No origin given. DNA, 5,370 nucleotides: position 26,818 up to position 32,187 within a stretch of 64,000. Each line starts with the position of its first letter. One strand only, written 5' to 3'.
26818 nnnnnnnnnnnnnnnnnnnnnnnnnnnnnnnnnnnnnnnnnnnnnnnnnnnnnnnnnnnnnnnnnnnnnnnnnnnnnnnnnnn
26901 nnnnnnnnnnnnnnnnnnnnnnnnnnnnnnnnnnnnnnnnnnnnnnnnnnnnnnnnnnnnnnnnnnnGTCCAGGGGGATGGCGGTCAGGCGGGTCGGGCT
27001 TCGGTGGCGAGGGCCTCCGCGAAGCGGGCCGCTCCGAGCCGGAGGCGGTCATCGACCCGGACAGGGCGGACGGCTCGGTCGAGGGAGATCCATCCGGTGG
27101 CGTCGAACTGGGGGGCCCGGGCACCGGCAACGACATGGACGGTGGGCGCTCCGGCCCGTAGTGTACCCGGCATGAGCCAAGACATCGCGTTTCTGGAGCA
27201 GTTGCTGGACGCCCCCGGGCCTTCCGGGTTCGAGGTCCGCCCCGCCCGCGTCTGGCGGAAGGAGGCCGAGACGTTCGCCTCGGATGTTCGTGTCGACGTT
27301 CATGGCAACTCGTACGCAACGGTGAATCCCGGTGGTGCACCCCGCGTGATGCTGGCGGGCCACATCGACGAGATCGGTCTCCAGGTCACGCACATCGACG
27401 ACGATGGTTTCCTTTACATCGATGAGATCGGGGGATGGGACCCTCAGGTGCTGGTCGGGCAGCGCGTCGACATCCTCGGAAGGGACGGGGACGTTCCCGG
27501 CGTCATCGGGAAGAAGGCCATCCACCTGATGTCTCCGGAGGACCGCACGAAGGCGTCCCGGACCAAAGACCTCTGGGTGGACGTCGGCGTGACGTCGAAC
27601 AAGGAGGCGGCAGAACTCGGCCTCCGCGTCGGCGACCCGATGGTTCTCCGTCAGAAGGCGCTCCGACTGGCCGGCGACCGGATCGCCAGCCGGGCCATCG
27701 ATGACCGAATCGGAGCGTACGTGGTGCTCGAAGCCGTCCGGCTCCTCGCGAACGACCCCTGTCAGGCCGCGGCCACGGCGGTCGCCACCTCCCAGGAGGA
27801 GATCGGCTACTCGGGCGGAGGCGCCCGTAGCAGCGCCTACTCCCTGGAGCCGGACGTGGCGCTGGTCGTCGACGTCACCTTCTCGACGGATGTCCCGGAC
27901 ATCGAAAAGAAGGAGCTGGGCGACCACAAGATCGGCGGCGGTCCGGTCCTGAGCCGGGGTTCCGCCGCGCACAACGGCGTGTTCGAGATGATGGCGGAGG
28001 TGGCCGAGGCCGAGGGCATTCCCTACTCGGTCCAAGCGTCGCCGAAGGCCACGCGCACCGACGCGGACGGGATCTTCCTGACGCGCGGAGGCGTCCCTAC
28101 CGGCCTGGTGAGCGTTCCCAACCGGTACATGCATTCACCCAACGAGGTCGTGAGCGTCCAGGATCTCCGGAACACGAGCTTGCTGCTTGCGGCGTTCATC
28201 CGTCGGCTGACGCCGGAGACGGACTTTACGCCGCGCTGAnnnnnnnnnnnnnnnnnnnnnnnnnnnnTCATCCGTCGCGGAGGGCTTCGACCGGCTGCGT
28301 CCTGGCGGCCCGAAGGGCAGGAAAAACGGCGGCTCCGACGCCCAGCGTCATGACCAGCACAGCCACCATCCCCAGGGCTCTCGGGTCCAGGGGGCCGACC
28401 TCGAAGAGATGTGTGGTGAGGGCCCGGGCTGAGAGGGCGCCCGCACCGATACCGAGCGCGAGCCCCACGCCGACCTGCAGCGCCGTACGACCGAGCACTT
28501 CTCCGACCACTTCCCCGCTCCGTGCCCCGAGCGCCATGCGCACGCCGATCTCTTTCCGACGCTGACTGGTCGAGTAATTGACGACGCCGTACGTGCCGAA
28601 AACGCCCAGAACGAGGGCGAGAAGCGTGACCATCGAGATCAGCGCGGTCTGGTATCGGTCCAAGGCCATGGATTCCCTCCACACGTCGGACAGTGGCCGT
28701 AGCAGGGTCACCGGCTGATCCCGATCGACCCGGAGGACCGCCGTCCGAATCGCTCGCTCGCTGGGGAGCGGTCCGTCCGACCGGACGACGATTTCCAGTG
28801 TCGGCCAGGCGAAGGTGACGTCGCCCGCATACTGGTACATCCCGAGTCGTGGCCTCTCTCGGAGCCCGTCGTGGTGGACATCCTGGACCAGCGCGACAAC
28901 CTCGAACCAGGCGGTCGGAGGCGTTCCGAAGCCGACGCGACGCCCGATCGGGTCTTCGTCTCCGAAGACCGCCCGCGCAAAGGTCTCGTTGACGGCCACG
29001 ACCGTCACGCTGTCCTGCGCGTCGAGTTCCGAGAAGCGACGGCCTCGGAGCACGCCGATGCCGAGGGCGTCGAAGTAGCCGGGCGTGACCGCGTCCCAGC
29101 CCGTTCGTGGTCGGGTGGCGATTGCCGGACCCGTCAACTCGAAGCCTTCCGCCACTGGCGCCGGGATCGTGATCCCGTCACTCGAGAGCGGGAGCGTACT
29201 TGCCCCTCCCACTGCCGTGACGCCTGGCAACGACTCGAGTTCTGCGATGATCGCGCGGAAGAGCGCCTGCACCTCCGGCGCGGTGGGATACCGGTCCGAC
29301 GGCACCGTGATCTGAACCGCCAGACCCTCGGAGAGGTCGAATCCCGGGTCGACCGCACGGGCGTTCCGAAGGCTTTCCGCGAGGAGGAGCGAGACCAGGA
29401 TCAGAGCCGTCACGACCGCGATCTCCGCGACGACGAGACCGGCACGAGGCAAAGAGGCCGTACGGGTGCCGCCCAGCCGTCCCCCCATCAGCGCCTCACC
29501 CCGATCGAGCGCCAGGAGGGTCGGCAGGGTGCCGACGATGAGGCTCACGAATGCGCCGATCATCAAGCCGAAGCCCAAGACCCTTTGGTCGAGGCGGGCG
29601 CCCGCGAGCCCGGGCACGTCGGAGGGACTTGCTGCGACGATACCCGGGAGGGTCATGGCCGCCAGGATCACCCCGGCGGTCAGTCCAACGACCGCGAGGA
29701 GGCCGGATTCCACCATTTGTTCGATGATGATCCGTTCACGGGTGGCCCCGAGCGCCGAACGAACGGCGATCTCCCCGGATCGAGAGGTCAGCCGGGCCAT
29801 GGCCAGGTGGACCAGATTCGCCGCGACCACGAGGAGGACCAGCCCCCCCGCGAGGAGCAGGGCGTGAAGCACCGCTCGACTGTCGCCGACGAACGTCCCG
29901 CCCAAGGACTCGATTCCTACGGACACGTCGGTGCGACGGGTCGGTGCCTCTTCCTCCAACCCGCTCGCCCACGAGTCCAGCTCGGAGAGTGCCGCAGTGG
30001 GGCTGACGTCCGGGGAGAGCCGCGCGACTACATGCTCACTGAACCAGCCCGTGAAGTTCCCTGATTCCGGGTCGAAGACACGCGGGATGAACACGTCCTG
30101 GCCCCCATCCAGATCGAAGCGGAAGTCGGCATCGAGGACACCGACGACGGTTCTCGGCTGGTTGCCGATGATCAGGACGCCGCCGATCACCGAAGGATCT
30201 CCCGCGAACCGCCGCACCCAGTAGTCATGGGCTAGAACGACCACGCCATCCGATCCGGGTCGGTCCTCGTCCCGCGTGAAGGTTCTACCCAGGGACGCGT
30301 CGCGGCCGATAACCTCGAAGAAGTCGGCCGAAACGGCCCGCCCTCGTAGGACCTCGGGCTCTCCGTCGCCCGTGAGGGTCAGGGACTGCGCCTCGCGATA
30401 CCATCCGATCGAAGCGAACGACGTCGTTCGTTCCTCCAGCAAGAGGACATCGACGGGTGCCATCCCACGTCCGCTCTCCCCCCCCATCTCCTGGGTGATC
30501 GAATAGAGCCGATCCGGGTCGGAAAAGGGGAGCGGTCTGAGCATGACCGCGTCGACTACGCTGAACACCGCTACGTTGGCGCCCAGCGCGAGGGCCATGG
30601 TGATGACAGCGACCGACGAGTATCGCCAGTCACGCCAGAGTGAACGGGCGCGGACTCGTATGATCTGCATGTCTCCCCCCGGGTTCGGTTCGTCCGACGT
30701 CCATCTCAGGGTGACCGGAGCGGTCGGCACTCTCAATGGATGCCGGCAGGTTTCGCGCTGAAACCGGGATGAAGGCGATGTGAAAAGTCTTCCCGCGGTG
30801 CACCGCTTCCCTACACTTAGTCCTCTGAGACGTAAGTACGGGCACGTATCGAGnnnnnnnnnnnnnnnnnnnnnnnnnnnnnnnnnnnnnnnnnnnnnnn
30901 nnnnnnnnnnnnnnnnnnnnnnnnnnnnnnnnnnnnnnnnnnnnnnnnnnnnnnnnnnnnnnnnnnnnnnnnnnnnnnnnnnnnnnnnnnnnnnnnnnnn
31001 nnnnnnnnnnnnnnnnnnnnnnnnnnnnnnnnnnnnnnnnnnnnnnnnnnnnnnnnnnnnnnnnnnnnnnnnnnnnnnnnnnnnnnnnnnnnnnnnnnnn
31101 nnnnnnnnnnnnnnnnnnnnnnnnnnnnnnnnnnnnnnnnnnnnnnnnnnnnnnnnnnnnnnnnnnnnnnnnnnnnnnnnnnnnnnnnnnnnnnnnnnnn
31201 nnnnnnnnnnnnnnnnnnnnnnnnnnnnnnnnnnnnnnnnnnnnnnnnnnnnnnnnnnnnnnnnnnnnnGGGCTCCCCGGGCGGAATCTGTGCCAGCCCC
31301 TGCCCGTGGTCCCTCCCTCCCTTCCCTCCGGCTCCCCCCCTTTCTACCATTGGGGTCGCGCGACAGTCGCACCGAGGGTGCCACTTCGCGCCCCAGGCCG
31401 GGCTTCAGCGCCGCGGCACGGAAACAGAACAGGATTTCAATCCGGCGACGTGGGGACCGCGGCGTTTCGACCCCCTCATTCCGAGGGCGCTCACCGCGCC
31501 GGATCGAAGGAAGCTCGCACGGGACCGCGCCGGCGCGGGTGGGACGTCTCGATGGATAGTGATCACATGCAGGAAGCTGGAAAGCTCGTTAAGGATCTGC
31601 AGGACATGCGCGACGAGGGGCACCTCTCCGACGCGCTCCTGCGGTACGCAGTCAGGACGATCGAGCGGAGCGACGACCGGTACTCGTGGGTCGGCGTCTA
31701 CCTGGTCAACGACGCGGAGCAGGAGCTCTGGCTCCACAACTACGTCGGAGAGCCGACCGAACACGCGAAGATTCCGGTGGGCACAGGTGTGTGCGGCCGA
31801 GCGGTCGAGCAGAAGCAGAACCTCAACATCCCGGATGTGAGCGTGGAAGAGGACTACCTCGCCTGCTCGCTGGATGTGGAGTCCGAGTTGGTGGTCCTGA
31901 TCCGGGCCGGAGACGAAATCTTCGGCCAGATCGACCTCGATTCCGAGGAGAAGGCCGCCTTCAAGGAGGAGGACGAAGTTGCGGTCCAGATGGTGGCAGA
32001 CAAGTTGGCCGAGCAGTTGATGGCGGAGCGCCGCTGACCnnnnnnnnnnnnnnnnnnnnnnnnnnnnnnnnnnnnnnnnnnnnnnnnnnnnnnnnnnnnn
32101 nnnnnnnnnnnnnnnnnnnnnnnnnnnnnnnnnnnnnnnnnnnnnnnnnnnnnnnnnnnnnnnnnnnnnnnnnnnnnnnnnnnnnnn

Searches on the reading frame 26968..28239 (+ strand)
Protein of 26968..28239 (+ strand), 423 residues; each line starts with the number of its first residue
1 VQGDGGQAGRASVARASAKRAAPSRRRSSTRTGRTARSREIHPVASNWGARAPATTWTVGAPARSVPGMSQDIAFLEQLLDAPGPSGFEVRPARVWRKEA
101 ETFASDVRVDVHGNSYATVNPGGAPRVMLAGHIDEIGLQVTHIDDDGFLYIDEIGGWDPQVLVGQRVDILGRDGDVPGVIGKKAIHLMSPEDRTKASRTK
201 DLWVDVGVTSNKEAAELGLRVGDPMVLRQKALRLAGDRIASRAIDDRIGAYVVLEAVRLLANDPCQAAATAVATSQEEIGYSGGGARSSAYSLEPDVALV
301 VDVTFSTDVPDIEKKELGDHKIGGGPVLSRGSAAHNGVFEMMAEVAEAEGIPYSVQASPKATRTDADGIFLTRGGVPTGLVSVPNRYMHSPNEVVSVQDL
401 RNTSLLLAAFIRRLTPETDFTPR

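Call 101: search_protein_families(library=pfam, proteins=[window:26968-28239:+], max_evalue=0.0001)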
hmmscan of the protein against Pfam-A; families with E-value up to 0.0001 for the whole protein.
window:26968-28239:+ (423 aa): 2 families
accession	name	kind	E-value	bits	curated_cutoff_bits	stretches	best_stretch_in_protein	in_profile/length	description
PF05343.19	Peptidase_M42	-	4.3e-86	289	23.2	1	113-404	1-290/292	M42 glutamyl aminopeptidase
PF01546.33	Peptidase_M20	-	9.5e-07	29.3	24.6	1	242-412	31-205/206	Peptidase family M20/M25/M40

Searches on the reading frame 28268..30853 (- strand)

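Call 42: search_protein_families(library=pfam, proteins=[window:28268-30853:-], max_evalue=0.0001)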
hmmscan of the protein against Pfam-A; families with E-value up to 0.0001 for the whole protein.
window:28268-30853:- (861 aa): 2 families
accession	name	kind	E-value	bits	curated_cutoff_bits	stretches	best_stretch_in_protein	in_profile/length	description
PF12704.14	MacB_PCD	-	1.7e-30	107.3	27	2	80-293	2-205/207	MacB-like periplasmic core domain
PF02687.27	FtsX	-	3.2e-20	72.8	25.5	2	741-854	2-120/120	FtsX-like permease C-terminal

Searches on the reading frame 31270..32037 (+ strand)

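Call 101: search_protein_families(library=pfam, proteins=[window:31270-32037:+], max_evalue=0.0001)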
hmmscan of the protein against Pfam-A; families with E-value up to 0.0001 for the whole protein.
window:31270-32037:+ (255 aa): 2 families
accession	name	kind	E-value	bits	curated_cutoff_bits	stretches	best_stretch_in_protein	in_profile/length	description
PF01590.32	GAF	-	1.1e-09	39.4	22.4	1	140-249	21-132/133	GAF domain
PF13185.12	GAF_2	-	1.2e-08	35.7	28.6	1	121-247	5-132/136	GAF domain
